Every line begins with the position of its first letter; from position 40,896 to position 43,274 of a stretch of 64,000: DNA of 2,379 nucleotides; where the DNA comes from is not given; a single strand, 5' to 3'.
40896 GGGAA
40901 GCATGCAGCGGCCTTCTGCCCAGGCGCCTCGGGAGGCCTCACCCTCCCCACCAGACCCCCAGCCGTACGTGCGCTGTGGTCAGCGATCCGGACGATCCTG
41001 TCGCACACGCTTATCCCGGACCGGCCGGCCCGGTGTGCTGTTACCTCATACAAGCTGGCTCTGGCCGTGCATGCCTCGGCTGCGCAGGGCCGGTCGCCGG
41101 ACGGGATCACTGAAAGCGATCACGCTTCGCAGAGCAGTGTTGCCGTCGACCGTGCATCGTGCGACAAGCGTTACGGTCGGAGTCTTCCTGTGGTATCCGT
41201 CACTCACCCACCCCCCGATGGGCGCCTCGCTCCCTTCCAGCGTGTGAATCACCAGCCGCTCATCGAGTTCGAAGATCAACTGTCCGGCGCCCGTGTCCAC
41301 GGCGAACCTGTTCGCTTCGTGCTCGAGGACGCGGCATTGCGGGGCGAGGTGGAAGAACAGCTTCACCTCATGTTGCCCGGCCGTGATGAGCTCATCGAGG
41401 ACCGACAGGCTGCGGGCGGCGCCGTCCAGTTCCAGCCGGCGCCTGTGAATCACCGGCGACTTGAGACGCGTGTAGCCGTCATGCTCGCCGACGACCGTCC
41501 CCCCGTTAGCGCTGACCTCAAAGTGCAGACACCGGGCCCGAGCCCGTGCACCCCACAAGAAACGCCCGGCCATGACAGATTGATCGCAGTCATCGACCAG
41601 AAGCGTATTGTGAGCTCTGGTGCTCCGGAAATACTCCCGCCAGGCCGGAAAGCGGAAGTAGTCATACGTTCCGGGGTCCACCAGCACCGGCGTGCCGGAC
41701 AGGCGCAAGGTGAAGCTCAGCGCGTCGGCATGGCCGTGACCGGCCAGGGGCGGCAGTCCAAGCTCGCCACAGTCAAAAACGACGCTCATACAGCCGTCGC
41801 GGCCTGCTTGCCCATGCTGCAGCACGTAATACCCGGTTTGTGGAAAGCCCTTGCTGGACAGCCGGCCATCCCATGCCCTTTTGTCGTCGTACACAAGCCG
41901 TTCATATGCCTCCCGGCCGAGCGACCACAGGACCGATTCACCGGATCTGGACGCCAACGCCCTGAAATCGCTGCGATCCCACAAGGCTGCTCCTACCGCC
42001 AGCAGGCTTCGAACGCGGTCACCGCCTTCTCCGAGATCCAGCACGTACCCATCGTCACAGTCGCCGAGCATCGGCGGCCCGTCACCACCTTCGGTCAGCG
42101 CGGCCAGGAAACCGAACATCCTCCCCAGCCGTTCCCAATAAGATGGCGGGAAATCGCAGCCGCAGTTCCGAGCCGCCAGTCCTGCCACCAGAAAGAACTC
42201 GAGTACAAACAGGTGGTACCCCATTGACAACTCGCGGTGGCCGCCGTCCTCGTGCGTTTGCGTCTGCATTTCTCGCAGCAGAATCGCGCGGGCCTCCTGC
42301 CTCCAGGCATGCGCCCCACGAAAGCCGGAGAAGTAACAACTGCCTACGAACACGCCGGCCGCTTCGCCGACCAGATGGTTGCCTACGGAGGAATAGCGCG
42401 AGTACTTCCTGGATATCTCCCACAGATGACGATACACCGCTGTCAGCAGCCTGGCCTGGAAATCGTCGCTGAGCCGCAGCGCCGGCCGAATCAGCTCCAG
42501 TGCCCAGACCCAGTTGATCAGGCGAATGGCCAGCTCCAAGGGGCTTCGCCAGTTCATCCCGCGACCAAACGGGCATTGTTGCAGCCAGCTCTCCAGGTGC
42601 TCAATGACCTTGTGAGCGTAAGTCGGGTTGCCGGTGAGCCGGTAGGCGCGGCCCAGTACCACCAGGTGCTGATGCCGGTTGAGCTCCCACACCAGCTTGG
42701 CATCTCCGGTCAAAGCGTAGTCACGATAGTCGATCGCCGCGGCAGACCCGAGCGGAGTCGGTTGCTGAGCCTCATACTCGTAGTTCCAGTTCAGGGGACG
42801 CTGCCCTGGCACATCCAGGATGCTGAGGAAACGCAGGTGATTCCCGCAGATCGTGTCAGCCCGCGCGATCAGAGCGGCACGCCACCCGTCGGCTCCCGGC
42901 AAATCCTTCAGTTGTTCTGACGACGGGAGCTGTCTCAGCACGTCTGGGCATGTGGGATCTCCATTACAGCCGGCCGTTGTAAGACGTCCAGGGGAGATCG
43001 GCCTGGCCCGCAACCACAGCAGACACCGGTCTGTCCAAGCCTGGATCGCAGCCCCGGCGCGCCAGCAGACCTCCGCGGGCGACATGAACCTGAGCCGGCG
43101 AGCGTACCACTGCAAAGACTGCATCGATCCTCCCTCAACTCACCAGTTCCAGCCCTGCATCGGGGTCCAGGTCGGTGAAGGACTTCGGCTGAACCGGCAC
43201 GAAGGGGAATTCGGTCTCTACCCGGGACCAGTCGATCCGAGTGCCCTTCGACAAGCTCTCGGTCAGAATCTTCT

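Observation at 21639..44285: ~22.6-kb single-strand EPS operon opened by a NusG/UpxY-like specialised antiterminator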

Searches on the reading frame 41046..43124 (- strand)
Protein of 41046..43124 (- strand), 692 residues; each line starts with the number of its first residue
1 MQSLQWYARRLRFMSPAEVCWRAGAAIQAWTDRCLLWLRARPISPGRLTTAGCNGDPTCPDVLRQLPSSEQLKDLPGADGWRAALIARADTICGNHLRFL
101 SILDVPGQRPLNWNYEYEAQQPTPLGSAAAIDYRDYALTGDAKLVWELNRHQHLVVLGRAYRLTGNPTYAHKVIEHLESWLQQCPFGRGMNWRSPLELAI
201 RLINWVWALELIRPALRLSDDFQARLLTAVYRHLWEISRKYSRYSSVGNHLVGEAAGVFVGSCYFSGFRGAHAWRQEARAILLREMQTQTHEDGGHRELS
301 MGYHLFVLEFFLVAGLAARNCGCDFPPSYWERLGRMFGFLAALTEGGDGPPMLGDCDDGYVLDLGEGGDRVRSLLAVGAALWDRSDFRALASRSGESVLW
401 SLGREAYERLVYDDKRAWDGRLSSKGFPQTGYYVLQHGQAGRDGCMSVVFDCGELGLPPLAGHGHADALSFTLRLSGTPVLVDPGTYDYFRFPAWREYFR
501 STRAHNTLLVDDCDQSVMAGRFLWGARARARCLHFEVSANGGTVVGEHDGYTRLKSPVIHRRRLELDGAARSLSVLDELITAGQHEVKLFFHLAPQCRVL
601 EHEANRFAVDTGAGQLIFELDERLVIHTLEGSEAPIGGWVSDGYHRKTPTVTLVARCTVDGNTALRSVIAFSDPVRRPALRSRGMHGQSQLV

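Call 4: search_protein_families(library=pfam, proteins=[window:41046-43124:-])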
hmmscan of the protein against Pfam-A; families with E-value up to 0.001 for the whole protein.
window:41046-43124:- (692 aa): 3 families
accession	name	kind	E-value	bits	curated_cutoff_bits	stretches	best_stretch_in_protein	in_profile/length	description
PF07940.18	Hepar_II_III_C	-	4e-56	190.6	24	1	423-665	5-234/237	Heparinase II/III-like, C-terminal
PF16889.11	Hepar_II_III_N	-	2.5e-33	116.3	22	1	129-355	82-312/340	Heparinase II/III N-terminus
PF05426.18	Alginate_lyase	-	3.2e-05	24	22.2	1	156-344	64-269/275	Alginate lyase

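Call 6: search_protein_families(library=ncbifam, proteins=[window:41046-43124:-], max_evalue=0.01)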
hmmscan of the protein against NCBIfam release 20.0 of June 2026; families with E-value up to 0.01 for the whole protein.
window:41046-43124:- (692 aa): 3 families
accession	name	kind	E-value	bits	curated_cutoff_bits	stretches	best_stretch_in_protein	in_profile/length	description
NF045573.1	Hepsulflyase_CFB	equivalog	2e-27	95.8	700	1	140-356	122-341/651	heparin-sulfate lyase HepC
NF045572.1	Hepsulflyase_bctds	equivalog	3.5e-23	82.1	600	2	116-318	126-330/706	heparin-sulfate lyase HepC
NF045571.1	HepHepsulflyase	equivalog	0.0076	14.2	600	0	461-519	405-466/774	heparin/heparin-sulfate lyase HepB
